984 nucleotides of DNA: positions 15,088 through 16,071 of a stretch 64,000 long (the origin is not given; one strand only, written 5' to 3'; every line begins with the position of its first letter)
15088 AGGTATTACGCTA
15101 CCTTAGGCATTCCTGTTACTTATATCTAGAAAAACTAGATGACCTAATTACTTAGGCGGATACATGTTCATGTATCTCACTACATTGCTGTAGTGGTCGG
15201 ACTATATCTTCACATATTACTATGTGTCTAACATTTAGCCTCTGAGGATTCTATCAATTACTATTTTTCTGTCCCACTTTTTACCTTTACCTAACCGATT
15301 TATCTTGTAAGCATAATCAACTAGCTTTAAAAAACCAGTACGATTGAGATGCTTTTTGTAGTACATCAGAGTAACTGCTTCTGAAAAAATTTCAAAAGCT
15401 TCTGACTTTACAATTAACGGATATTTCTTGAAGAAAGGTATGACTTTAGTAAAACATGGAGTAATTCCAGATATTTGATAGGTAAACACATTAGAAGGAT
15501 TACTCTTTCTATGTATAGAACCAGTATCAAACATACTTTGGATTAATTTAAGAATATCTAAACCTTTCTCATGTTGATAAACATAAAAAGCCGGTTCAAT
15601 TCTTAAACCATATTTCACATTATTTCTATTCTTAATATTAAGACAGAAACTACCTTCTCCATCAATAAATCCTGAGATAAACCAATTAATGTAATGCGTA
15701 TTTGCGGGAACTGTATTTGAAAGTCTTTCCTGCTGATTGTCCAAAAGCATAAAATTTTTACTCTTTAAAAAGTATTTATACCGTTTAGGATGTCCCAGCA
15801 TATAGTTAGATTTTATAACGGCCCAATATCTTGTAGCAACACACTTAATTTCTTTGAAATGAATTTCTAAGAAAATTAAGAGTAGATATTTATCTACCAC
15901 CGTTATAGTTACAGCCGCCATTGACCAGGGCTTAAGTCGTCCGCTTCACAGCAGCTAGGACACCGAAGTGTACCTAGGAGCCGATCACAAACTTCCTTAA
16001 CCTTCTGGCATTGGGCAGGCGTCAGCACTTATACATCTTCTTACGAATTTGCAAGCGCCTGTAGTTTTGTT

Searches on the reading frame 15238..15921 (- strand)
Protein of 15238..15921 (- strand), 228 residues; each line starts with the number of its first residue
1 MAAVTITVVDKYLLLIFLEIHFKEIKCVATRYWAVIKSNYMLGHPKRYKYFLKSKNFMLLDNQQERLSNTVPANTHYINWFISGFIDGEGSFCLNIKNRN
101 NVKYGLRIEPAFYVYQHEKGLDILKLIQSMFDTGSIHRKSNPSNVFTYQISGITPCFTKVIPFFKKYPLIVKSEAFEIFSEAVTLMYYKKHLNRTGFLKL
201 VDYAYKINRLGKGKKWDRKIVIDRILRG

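Call 56: search_protein_families(library=pfam, proteins=[window:15238-15921:-], max_evalue=0.001)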
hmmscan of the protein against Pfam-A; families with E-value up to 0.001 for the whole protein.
window:15238-15921:- (228 aa): 1 family
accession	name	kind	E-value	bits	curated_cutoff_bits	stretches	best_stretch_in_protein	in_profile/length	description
PF00961.24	LAGLIDADG_1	-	7.6e-20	72.2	23.1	1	82-177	1-96/102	LAGLIDADG endonuclease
